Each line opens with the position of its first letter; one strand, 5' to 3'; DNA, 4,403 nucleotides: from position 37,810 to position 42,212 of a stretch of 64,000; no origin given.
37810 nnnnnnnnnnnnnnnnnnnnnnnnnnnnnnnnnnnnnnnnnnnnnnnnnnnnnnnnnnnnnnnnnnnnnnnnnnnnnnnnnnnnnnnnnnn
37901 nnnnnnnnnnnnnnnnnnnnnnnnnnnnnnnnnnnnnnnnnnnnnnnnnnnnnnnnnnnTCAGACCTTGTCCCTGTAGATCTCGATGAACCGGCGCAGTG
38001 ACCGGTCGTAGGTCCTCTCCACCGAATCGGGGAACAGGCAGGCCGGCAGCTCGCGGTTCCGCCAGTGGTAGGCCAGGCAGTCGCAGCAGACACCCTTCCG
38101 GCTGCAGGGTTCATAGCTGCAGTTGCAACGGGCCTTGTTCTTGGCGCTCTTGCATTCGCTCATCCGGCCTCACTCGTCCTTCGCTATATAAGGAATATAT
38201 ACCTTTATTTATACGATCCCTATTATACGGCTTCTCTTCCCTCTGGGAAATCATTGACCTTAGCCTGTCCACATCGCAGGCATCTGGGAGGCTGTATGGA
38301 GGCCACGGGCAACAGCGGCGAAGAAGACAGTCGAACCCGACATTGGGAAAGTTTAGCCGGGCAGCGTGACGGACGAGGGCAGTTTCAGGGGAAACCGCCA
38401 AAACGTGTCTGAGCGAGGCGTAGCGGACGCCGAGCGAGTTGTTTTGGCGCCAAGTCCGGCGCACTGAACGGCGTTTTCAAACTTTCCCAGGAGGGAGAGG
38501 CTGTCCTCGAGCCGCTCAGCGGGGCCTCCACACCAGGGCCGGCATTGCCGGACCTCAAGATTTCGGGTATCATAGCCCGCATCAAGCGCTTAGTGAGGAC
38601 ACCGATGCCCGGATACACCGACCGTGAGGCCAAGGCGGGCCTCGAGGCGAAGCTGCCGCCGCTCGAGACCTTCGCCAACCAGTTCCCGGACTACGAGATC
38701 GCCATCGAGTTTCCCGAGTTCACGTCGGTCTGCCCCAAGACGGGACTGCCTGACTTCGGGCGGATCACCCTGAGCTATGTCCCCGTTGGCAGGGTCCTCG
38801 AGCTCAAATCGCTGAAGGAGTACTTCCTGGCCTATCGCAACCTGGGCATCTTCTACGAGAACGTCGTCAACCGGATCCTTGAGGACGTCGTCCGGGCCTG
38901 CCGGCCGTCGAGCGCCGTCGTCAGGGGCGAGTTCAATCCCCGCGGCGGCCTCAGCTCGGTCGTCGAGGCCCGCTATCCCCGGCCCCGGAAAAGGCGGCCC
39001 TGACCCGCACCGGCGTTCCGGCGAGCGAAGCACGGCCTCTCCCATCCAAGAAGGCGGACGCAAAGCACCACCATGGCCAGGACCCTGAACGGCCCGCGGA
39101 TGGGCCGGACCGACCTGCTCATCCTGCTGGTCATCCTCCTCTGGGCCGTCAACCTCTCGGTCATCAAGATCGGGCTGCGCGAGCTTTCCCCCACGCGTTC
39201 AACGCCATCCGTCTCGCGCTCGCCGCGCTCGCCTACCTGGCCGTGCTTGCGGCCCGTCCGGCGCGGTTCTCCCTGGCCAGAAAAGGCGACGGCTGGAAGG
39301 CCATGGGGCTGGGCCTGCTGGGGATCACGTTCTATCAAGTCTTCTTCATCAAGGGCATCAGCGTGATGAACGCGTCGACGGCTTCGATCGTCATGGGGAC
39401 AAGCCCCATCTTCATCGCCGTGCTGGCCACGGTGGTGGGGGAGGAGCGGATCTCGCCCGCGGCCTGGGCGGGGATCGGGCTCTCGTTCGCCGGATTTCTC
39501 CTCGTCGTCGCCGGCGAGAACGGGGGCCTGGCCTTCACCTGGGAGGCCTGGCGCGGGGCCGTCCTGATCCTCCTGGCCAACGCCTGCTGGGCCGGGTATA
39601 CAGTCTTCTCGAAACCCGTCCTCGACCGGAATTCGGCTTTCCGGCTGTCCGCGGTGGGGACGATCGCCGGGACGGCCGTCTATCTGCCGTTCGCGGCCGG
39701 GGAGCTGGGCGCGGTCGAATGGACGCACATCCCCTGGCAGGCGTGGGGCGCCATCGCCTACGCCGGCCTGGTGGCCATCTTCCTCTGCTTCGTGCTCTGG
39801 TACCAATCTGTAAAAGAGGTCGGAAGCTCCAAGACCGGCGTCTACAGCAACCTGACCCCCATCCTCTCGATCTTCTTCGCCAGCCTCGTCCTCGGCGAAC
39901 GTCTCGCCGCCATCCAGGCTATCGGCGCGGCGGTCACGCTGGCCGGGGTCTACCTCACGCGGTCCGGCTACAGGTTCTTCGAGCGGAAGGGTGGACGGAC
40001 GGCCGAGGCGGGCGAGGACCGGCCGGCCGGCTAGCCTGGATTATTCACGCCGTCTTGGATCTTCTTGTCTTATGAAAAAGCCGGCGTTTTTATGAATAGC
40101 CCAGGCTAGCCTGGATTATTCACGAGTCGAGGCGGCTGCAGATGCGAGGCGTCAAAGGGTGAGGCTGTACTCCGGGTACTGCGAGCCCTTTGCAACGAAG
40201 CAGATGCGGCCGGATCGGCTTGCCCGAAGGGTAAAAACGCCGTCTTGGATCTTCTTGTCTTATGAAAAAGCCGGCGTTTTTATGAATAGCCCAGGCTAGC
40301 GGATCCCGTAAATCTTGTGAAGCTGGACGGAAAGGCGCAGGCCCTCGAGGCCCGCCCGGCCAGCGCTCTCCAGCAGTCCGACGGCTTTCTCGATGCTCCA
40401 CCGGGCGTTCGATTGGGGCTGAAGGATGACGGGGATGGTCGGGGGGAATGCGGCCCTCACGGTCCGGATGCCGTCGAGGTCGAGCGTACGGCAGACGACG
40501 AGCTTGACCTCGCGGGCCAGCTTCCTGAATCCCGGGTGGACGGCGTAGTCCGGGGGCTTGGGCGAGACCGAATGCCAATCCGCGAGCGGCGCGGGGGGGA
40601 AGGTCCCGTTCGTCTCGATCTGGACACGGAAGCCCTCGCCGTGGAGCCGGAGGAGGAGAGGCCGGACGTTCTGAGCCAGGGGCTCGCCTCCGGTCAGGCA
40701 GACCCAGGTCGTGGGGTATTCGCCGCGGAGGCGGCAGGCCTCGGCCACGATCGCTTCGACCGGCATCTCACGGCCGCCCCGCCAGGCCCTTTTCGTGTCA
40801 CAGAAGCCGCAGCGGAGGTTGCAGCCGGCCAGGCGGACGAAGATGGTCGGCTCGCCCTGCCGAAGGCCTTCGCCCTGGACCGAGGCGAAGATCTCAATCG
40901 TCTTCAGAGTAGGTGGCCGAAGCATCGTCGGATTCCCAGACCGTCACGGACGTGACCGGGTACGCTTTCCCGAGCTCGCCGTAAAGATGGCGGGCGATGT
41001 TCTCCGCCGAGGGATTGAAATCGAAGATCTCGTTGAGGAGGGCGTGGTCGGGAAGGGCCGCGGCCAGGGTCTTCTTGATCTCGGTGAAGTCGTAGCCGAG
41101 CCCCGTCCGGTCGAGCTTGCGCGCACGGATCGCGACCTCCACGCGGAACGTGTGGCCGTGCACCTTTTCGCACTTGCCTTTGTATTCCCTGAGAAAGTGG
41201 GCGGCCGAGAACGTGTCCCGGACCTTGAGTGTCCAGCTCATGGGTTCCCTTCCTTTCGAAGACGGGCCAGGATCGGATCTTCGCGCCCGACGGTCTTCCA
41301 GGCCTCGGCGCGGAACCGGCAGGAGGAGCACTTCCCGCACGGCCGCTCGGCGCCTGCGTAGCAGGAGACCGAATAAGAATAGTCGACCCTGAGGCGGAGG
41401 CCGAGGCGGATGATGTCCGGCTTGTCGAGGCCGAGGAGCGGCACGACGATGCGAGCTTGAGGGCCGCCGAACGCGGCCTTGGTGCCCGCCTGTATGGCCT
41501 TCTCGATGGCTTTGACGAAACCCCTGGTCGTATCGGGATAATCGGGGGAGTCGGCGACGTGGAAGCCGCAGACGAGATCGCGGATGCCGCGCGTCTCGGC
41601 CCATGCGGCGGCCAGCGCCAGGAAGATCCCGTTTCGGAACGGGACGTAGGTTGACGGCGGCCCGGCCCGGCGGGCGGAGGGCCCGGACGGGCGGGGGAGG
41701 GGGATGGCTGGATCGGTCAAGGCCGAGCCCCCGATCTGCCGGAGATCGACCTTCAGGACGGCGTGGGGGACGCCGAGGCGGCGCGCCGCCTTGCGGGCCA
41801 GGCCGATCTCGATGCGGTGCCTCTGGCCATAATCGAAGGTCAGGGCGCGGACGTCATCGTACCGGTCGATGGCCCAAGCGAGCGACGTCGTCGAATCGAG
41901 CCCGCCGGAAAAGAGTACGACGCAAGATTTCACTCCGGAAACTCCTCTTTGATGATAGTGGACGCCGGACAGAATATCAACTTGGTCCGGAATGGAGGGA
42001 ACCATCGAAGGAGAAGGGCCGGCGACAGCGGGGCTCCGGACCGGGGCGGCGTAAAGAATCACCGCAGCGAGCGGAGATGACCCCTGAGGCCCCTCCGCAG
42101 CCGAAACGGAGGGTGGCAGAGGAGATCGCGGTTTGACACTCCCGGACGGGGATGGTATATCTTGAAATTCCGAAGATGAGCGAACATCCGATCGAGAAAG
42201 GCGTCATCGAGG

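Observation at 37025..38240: Cys-rich 67-aa protein translationally coupled (TGATG) to a radical SAM enzyme, embedded in the preQ1 biosynthesis neighbourhood.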

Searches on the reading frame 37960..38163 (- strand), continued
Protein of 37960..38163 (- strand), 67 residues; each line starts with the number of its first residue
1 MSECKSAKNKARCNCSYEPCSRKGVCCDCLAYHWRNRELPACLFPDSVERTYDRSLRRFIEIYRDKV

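Call 33: search_protein_families(library=ncbifam, proteins=[L054:4153-4917:+, L141:5001-5732:+, L067:5204-5983:+, L081:6361-6951:+, L014:7118-7630:+, L015:5473-5973:+], max_evalue=0.00001)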
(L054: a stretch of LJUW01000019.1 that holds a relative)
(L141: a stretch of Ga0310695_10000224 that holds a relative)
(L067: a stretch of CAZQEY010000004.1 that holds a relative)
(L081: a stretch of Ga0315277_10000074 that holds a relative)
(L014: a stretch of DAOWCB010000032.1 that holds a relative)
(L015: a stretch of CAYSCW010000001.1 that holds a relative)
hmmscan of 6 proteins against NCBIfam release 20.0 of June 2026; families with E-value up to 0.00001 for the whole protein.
L054:4153-4917:+ (254 aa): 6 families
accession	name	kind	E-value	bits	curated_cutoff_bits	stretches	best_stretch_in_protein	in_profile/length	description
NF038283.1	viperin_w_prok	equivalog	4.1e-08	32.7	180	1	34-161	10-128/281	viperin family antiviral radical SAM protein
TIGR04038.1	tatD_link_rSAM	subfamily_domain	5.8e-07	29.5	129.7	1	34-205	16-181/192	TatD family nuclease-associated radical SAM protein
TIGR04321.1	spiroSPASM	subfamily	1.3e-06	27.4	250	1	35-204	240-403/510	spiro-SPASM protein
TIGR04100.1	rSAM_pair_X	hypoth_equivalog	3.3e-06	26.8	262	1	34-204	16-185/197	TIGR04100 family radical SAM protein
TIGR04317.1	W_rSAM_matur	equivalog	4.1e-06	26.1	380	1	35-179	13-138/349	tungsten cofactor oxidoreductase radical SAM maturase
TIGR02666.1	moaA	equivalog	5.2e-06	25.6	284.05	1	36-185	20-158/336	GTP 3',8-cyclase MoaA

L141:5001-5732:+ (244 aa): 1 family
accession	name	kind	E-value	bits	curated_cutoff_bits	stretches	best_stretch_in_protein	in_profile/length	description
NF038283.1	viperin_w_prok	equivalog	8e-09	35.1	180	1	33-171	10-143/281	viperin family antiviral radical SAM protein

L067:5204-5983:+ (259 aa): 9 families
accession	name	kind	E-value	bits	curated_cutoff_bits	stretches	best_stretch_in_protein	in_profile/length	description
TIGR04317.1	W_rSAM_matur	equivalog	8.5e-14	51.4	380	1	30-204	10-182/349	tungsten cofactor oxidoreductase radical SAM maturase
NF038283.1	viperin_w_prok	equivalog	1.8e-11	43.8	180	1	32-203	10-185/281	viperin family antiviral radical SAM protein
TIGR02666.1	moaA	equivalog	1.1e-10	41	284.05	1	29-195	15-182/336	GTP 3',8-cyclase MoaA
TIGR02668.1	moaA_archaeal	equivalog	6.6e-10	38.4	325.25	1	28-225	14-208/303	GTP 3',8-cyclase MoaA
TIGR02495.1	NrdG2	equivalog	6.8e-09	35.3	131.15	1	34-197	26-181/193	anaerobic ribonucleoside-triphosphate reductase activating protein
NF001199.0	PRK00164.2-1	equivalog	3.2e-08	33.1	231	1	29-196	17-178/308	GTP 3',8-cyclase MoaA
TIGR04038.1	tatD_link_rSAM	subfamily_domain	1.7e-06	28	129.7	1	30-191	14-180/192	TatD family nuclease-associated radical SAM protein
TIGR03972.1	rSAM_TYW1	equivalog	2.2e-06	27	317.95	1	76-202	121-244/297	4-demethylwyosine synthase TYW1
NF041718.1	rSAM_phane_AMC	equivalog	9e-06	24.9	425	0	33-206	15-188/362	cyclophane-forming radical SAM peptide maturase AmcB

L081:6361-6951:+ (196 aa): 2 families
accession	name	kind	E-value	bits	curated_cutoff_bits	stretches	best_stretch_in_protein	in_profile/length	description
NF045648.2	2X_seleno_MbdU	exception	5.5e-31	108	600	1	19-196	292-468/468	metal-binding double selenoprotein MbdU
NF041536.1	ArsM_DUF2284_UU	exception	7.6e-30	103.6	575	1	20-196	279-459/459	arsenite methyltransferase/DUF2284 domain selenoprotein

L014:7118-7630:+ (170 aa): 0 families

L015:5473-5973:+ (166 aa): 4 families
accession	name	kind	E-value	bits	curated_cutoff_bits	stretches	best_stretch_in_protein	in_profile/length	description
TIGR03419.1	NifU_clost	equivalog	5e-31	107.6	187.9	1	36-154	1-119/121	Fe-S cluster assembly scaffold protein NifU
TIGR02000.1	NifU_proper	equivalog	7.5e-20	71.5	273.3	1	35-151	3-121/290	Fe-S cluster assembly protein NifU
TIGR01999.1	iscU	equivalog_domain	1.5e-19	70.3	192.4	1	36-154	1-122/124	Fe-S cluster assembly scaffold IscU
TIGR01994.1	SUF_scaf_2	equivalog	1.1e-12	48.1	92.5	1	36-119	5-89/137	Fe-S cluster assembly sulfur transfer protein SufU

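Call 54: search_protein_families(library=pfam, proteins=[window:37960-38163:-, P0089, P0109, P0050, L076:6001-6192:+], max_evalue=10)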
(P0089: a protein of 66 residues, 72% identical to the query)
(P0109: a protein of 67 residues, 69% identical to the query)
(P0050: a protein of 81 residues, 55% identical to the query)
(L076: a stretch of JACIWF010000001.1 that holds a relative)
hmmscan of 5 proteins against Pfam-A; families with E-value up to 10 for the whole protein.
window:37960-38163:- (67 aa): 1 family
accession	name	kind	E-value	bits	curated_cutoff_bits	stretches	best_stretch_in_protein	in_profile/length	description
PF20095.4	DUF6485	-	1.4e-08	35.5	24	1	8-65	2-67/70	Domain of unknown function (DUF6485)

P0089 (66 aa): 1 family
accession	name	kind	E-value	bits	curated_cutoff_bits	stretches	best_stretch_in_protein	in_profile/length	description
PF20095.4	DUF6485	-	1.6e-09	38.6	24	1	8-63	3-66/70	Domain of unknown function (DUF6485)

P0109 (67 aa): 1 family
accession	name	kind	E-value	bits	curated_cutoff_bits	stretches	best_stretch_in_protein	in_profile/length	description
PF20095.4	DUF6485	-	2.5e-09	37.9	24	1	9-64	3-66/70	Domain of unknown function (DUF6485)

P0050 (81 aa): 1 family
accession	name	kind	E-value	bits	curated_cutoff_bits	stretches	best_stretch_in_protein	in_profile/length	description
PF20095.4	DUF6485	-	3.1e-07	31.2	24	2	38-76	22-62/70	Domain of unknown function (DUF6485)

L076:6001-6192:+ (64 aa): 1 family
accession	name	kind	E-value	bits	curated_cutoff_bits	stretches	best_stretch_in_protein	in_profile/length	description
PF20095.4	DUF6485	-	2.7e-09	37.8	24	1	5-60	2-65/70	Domain of unknown function (DUF6485)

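Call 64: find_related_loci(query=A1, collection=viral_contigs, flank=5000)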
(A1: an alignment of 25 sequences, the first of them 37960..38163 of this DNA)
Query A1 (67 aa) in viral_contigs; peptide patterns used: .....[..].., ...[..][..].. (x = any residue, [..] = any of these).
24 stretches matched a pattern, but none encodes a relative of the query by tblastn (E <= 1e-3).

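Call 69: fold_search(model_id=the predicted structure, library=pdb)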
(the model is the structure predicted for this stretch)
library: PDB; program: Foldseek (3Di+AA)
matches with E <= 10: 0; with E <= 0.001: 0
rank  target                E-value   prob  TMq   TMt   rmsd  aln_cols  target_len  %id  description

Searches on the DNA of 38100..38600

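Call 42: search_rna_families(source=window, start=38100, end=38600, threshold=evalue, max_evalue=10)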
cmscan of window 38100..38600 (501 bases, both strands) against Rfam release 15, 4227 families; matches with E-value up to 10: 2.
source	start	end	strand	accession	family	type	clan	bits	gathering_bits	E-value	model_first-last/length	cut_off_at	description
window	38522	38554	-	RF01795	FourU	Cis-reg; thermoregulator;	-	17.6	60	0.78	1-65/65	no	FourU thermometer RNA element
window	38477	38488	+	RF01792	eiav_FSE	Cis-reg; frameshift_element;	-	11.7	40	4.5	1-35/35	no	ribosomal frameshift site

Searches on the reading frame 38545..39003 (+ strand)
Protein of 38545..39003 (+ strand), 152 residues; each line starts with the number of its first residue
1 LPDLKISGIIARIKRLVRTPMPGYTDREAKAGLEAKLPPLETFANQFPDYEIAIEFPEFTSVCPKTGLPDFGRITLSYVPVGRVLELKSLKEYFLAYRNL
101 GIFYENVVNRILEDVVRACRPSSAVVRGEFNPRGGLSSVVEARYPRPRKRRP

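Call 3: search_protein_families(library=pfam, proteins=[window:38545-39003:+], max_evalue=0.01)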
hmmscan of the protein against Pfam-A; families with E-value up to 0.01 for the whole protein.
window:38545-39003:+ (152 aa): 1 family
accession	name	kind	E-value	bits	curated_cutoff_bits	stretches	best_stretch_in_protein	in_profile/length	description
PF14489.11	QueF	-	2.6e-26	92.1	27.3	1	69-147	1-79/81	QueF-like protein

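Call 4: search_protein_families(library=ncbifam, proteins=[window:38545-39003:+], max_evalue=0.01)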
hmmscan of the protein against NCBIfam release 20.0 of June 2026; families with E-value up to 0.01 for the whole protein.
window:38545-39003:+ (152 aa): 3 families
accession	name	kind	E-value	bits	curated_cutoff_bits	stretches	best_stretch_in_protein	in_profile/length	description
TIGR03139.1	QueF-II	equivalog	9.7e-40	135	86.9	1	40-145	6-113/115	preQ(1) synthase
TIGR03138.1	QueF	equivalog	1.9e-12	47.4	293.45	1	61-136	180-253/275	NADPH-dependent 7-cyano-7-deazaguanine reductase QueF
NF006825.1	PRK09347.1-2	subfamily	0.001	18.5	174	1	48-121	56-129/179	GTP cyclohydrolase I FolE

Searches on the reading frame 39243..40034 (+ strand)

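Call 3: search_protein_families(library=pfam, proteins=[window:39243-40034:+], max_evalue=0.01)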
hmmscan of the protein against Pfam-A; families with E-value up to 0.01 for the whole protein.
window:39243-40034:+ (263 aa): 2 families
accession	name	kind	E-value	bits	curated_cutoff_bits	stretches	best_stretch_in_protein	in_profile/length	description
PF00892.27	EamA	-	1.3e-40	139.2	28.2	2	104-239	2-133/135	EamA-like transporter family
PF03151.22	TPT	-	3.7e-08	33.5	30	1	39-238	86-289/291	Triose-phosphate Transporter family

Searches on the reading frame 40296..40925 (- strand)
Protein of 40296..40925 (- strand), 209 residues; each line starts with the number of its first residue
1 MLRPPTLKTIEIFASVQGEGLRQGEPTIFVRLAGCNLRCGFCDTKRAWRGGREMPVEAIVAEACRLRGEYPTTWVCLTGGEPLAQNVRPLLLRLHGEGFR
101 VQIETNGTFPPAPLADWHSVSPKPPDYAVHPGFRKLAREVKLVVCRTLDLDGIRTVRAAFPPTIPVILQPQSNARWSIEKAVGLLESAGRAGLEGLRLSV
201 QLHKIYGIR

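Call 3: search_protein_families(library=pfam, proteins=[window:40296-40925:-], max_evalue=0.01)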
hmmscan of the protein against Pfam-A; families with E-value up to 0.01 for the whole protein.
window:40296-40925:- (209 aa): 2 families
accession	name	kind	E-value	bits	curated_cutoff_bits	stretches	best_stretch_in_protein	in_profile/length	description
PF04055.27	Radical_SAM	-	1.1e-13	52.1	29.5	1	33-111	5-91/166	Radical SAM superfamily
PF13353.11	Fer4_12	-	2e-06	28.6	22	1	16-88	1-68/137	4Fe-4S single cluster domain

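Call 65: search_protein_families(library=ncbifam, proteins=[window:40296-40925:-], max_evalue=1e-8)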
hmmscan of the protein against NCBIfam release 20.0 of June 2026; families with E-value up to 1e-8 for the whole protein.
window:40296-40925:- (209 aa): 7 families
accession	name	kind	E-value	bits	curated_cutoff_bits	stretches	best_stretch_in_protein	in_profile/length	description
TIGR04349.1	rSAM_QueE_gams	hypoth_equivalog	1.1e-30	107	300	1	7-109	1-100/210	7-carboxy-7-deazaguanine synthase QueE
TIGR04322.1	rSAM_QueE_Ecoli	equivalog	1.8e-25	89.7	200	2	68-208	74-214/215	7-carboxy-7-deazaguanine synthase QueE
TIGR03963.1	rSAM_QueE_Clost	equivalog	7e-24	84.7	260.1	1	8-110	2-105/219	putative 7-carboxy-7-deazaguanine synthase QueE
TIGR04508.1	queE_Cx14CxxC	equivalog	5.7e-23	81.8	240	1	11-209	5-208/208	7-carboxy-7-deazaguanine synthase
TIGR03365.1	Bsubt_queE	equivalog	1.9e-22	80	206.1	1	7-141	3-156/238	7-carboxy-7-deazaguanine synthase QueE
TIGR02495.1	NrdG2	equivalog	2.1e-11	43.5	131.15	1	24-110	15-102/193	anaerobic ribonucleoside-triphosphate reductase activating protein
TIGR02493.1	PFLA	equivalog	1.6e-09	37.5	231.75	1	8-108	3-104/235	pyruvate formate-lyase-activating protein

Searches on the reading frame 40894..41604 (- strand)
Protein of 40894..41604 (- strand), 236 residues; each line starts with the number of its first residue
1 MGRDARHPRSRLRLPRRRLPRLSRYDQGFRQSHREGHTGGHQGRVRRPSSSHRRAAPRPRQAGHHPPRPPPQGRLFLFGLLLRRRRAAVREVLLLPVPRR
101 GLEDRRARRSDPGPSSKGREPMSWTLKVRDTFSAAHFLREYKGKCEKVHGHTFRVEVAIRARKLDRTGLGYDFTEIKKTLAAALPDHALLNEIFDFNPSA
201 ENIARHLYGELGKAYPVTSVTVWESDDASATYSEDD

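Call 3: search_protein_families(library=pfam, proteins=[window:40894-41604:-], max_evalue=0.01)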
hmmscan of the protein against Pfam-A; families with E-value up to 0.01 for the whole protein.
window:40894-41604:- (236 aa): 1 family
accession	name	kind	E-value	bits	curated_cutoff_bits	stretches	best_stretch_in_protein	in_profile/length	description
PF01242.24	PTPS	-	3.4e-30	104.9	22.4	1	126-234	2-120/121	6-pyruvoyl tetrahydropterin synthase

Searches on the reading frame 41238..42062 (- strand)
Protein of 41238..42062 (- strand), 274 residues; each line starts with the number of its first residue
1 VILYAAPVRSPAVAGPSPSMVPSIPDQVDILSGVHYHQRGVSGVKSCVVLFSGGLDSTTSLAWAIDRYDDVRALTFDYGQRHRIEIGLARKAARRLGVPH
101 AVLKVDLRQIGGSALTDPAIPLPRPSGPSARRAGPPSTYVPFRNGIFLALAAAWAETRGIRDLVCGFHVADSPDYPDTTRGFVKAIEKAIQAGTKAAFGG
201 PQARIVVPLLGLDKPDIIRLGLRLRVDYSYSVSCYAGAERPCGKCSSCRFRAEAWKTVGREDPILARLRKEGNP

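Call 3: search_protein_families(library=pfam, proteins=[window:41238-42062:-], max_evalue=0.01)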
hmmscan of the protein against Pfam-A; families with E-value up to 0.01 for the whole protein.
window:41238-42062:- (274 aa): 5 families
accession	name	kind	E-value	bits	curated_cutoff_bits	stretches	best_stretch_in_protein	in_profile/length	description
PF06508.19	QueC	-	1e-63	215.1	22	1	47-258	2-209/210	Queuosine biosynthesis protein QueC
PF24167.1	DUF7411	-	4.8e-06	26.7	28.7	1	47-107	3-60/194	Family of unknown function (DUF7411)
PF00733.27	Asn_synthase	-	1.5e-05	25.2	21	1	47-106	20-80/354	Asparagine synthase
PF02568.20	ThiI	-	0.0019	18.3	20.5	0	46-101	5-61/197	Thiamine biosynthesis protein (ThiI)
PF00764.25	Arginosuc_synth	-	0.0081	16.6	27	0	48-102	3-57/162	Arginosuccinate synthase N-terminal HUP domain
